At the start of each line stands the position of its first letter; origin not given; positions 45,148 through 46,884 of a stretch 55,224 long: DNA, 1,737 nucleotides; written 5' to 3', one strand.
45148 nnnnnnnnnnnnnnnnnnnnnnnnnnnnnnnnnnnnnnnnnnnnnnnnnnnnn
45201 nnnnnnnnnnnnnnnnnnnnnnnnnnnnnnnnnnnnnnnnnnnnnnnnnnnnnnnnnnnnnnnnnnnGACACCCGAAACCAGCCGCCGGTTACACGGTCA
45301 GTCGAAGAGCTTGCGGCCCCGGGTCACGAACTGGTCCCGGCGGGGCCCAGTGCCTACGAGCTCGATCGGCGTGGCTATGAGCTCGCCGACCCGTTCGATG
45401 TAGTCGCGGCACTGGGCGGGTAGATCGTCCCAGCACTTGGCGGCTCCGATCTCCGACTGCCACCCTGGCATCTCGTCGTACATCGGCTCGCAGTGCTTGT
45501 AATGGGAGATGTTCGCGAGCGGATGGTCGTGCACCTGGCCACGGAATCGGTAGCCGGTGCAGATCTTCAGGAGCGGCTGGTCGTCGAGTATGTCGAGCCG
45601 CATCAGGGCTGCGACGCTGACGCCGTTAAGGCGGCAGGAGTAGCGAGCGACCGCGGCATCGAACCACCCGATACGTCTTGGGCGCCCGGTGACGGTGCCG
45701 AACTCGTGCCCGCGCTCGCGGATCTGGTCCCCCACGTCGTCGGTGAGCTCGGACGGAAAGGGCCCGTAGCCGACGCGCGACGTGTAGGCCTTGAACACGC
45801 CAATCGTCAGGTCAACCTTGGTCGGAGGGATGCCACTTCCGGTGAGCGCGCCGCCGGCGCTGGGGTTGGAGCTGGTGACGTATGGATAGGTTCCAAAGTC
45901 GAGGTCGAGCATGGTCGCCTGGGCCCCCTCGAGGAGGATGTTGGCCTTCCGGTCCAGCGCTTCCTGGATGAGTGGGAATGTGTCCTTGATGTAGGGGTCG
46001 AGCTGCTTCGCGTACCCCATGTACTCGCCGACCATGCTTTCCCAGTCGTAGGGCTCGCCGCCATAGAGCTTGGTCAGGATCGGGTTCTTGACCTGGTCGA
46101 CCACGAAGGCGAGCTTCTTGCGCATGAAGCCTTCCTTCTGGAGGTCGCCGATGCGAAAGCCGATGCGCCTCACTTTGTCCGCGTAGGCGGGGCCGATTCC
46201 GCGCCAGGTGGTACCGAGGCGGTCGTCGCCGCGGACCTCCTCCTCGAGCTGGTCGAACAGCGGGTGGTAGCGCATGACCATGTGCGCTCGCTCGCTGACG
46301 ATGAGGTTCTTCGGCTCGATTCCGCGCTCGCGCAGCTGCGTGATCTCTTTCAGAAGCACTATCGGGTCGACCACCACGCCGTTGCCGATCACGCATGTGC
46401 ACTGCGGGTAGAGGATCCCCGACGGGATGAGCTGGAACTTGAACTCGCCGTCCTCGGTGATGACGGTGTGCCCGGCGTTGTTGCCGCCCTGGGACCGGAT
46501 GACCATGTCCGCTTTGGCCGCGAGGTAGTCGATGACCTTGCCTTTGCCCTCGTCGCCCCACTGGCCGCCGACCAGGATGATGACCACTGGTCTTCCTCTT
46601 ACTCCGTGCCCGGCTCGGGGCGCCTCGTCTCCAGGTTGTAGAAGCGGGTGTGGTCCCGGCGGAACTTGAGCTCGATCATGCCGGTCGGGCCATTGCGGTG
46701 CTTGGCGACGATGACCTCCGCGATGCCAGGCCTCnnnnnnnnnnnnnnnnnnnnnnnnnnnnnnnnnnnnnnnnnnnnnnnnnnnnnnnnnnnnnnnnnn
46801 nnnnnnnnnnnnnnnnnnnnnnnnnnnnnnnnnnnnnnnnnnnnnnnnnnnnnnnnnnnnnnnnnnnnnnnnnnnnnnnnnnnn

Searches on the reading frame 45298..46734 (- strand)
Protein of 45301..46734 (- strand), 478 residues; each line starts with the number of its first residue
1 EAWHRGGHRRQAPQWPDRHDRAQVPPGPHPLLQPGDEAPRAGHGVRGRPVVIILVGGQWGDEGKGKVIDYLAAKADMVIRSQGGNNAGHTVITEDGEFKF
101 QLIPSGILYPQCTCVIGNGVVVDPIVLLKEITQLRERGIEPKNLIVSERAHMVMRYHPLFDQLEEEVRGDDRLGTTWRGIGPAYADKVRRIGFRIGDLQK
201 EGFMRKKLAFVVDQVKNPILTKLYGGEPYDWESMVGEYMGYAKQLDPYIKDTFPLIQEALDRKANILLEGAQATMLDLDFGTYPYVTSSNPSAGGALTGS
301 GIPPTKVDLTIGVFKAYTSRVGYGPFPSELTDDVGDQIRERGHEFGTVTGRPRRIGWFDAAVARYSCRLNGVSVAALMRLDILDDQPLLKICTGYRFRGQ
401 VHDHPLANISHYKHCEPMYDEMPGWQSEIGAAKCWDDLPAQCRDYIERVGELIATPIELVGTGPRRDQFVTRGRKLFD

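Call 39: search_protein_families(library=pfam, proteins=[window:45301-46734:-], max_evalue=0.00001)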
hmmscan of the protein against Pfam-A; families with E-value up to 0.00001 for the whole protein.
window:45301-46734:- (478 aa): 1 family
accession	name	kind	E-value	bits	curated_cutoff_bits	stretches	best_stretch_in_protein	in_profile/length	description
PF00709.27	Adenylsucc_synt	-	1e-169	565.2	27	1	53-469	1-415/416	Adenylosuccinate synthetase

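Call 53: find_encoding_contigs(protein=window:45298-46587:-, flank=5000, max_places=10)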
Protein window:45298-46587:- (429 aa): no gene with exactly this product is on record in the collection.
